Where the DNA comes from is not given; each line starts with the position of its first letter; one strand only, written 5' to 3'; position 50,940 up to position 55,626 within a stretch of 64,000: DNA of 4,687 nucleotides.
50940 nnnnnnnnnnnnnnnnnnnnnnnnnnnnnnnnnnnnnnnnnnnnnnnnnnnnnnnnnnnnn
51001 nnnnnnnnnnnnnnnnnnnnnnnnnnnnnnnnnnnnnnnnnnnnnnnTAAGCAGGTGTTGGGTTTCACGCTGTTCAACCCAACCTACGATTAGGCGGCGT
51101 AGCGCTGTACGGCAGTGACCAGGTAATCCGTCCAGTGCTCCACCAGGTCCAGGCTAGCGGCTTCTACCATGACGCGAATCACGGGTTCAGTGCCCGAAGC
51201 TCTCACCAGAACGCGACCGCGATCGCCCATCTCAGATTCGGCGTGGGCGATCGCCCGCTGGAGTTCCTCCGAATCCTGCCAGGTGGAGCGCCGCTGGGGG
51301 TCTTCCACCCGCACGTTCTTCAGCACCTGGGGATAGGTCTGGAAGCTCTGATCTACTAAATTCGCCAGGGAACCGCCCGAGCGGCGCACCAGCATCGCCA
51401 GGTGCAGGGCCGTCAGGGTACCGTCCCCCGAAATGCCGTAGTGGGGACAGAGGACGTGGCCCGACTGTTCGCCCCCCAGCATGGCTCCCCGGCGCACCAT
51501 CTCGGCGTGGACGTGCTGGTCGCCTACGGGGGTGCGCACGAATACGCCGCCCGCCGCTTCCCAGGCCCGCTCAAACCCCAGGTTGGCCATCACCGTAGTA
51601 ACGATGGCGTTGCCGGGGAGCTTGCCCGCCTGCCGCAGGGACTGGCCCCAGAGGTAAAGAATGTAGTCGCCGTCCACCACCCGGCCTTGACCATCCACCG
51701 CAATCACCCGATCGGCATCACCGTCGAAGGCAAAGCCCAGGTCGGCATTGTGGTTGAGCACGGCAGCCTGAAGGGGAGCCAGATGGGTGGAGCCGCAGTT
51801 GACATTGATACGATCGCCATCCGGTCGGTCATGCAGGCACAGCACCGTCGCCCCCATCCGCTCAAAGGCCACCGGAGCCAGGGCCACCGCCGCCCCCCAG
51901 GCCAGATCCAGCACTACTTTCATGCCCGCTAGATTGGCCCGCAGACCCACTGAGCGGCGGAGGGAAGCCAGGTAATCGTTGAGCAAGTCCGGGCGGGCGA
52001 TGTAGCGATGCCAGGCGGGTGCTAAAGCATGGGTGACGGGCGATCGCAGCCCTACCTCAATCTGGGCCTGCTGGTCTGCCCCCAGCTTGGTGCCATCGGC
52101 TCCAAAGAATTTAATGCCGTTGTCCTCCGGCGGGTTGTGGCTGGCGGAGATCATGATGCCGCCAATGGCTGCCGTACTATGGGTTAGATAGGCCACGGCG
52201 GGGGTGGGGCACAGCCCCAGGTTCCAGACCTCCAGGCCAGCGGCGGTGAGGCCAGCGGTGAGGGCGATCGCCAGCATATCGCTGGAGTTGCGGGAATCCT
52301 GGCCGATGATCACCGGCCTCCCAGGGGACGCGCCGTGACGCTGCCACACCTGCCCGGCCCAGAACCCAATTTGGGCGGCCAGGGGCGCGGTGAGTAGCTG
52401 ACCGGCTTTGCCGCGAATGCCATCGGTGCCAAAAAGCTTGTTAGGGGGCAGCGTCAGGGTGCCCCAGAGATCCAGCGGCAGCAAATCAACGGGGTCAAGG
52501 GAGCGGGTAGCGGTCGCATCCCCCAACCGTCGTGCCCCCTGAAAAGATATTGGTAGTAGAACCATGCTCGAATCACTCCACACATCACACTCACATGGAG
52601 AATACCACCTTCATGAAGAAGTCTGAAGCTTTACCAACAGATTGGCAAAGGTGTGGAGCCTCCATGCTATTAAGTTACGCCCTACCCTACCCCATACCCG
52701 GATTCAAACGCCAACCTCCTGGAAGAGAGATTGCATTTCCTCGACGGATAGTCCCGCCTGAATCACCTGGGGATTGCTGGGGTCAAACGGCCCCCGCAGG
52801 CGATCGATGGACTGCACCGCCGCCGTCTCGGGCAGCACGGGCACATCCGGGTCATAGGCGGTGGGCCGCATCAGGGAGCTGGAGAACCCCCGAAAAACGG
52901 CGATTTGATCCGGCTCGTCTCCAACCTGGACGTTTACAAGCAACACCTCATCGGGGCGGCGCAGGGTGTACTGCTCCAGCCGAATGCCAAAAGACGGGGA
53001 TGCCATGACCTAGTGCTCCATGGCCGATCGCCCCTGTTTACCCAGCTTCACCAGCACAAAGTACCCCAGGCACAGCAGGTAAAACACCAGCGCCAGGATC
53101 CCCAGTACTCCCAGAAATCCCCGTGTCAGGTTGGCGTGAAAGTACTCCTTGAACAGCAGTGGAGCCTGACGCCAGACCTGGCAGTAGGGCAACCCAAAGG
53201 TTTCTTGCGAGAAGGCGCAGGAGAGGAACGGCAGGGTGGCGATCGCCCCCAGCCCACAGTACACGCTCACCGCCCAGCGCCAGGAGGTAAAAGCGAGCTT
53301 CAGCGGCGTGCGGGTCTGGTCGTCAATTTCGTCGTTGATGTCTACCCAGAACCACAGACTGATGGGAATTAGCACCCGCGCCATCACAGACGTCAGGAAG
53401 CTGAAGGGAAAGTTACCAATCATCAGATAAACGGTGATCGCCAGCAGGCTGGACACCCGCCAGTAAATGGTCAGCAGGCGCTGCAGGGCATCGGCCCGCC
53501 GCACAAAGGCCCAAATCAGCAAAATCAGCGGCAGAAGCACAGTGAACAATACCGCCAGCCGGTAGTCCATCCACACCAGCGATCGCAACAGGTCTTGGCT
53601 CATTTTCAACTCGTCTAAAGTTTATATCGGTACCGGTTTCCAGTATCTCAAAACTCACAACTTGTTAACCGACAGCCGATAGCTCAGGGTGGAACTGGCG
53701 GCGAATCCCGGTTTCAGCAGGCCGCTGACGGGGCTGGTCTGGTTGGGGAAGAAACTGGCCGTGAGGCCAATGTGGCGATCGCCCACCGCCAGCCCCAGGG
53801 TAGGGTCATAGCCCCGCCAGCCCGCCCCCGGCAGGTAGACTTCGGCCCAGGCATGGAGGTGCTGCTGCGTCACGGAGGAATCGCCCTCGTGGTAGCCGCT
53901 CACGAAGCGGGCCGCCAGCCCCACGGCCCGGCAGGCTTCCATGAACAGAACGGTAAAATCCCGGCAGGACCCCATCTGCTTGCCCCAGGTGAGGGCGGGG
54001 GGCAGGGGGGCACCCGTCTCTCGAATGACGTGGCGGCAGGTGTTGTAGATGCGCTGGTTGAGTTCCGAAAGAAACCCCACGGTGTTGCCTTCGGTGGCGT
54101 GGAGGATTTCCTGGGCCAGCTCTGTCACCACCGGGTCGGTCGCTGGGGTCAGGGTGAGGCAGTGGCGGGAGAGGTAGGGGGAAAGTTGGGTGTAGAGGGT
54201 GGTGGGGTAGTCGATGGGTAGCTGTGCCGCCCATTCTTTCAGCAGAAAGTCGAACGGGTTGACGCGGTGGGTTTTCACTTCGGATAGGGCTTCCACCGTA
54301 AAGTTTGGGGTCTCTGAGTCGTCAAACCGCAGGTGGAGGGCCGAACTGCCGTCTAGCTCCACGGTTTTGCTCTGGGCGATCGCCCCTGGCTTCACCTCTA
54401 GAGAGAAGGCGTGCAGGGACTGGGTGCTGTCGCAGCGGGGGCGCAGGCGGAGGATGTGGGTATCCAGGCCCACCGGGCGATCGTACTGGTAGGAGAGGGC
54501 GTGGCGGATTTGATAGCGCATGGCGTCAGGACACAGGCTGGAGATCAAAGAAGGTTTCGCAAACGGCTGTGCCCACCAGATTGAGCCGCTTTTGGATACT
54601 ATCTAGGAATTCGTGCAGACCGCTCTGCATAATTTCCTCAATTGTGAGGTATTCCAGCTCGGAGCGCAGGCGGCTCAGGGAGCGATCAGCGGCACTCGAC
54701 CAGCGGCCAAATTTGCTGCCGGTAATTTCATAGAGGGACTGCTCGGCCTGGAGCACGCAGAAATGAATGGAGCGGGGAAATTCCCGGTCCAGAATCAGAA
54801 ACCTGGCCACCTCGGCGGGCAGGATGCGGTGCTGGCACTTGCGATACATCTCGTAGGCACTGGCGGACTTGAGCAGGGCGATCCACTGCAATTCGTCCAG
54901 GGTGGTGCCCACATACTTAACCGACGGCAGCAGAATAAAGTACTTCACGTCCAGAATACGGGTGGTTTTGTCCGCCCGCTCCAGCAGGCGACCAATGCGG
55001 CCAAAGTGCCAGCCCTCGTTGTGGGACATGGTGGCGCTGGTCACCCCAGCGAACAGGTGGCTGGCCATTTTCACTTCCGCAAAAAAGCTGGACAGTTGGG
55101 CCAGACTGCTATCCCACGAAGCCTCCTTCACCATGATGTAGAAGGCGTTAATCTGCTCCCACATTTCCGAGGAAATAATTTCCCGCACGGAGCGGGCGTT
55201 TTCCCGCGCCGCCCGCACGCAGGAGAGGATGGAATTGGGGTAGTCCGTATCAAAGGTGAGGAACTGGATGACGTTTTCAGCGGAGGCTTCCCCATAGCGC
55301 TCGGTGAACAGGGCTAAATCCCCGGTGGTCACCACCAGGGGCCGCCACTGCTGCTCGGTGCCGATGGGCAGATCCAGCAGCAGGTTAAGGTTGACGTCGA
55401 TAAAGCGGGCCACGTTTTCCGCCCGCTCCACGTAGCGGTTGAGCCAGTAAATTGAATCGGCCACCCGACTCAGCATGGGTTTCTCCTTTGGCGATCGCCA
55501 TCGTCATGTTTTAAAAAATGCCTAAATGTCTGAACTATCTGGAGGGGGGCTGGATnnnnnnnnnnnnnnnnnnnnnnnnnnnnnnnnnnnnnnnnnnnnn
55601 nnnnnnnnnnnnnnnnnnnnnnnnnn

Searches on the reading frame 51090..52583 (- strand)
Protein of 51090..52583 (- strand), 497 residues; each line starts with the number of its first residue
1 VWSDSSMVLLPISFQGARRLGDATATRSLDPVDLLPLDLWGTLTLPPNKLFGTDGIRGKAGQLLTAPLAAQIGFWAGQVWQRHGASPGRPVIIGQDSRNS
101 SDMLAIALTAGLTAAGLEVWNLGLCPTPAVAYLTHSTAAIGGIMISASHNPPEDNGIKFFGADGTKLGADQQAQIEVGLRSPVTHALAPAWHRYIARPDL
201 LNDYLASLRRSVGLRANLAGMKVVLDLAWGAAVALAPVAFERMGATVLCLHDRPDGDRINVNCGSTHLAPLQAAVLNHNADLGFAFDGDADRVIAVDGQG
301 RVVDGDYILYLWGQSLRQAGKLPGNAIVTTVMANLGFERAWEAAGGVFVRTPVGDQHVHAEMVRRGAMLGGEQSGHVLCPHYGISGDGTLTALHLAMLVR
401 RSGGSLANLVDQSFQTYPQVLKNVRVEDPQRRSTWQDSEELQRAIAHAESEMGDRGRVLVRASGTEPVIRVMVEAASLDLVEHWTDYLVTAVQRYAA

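Call 72: search_protein_families(library=pfam, proteins=[window:51090-52583:-], max_evalue=0.0001)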
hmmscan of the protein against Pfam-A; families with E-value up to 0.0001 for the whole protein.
window:51090-52583:- (497 aa): 4 families
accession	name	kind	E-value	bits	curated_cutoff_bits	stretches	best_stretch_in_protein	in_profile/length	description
PF02878.22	PGM_PMM_I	-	8e-42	142.6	22.5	1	49-176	2-128/138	Phosphoglucomutase/phosphomannomutase, alpha/beta/alpha domain I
PF02880.22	PGM_PMM_III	-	1.9e-31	109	20.7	1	304-417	1-115/115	Phosphoglucomutase/phosphomannomutase, alpha/beta/alpha domain III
PF00408.26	PGM_PMM_IV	-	3.8e-18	65.8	23.1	1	421-488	1-65/68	Phosphoglucomutase/phosphomannomutase, C-terminal domain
PF02879.22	PGM_PMM_II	-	3.1e-16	60.2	29.3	1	203-300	2-103/103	Phosphoglucomutase/phosphomannomutase, alpha/beta/alpha domain II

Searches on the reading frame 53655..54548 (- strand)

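Call 72: search_protein_families(library=pfam, proteins=[window:53655-54548:-], max_evalue=0.0001)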
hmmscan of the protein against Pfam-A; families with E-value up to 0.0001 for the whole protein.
window:53655-54548:- (297 aa): 2 families
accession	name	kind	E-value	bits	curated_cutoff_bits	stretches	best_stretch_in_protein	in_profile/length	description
PF01841.26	Transglut_core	-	8.1e-18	65.1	23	1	158-249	16-108/108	Transglutaminase-like superfamily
PF08379.15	Bact_transglu_N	-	6.8e-17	62.4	27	1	12-91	1-79/80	Bacterial transglutaminase-like N-terminal region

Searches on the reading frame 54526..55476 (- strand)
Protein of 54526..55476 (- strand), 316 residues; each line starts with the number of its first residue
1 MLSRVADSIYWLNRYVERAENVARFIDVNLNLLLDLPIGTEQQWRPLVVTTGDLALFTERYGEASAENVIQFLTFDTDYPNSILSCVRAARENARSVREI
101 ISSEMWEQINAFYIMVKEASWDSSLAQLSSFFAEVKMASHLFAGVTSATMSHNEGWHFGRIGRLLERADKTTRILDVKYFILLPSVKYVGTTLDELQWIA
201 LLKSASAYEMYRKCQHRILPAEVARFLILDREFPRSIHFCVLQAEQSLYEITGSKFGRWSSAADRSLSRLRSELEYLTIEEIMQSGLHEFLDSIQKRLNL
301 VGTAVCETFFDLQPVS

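Call 72: search_protein_families(library=pfam, proteins=[window:54526-55476:-], max_evalue=0.0001)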
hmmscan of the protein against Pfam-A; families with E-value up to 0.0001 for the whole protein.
window:54526-55476:- (316 aa): 1 family
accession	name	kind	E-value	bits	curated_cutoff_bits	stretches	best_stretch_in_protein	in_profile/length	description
PF04168.17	Alpha-E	-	5e-109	365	20.8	1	1-310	1-294/294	A predicted alpha-helical domain with a conserved ER motif.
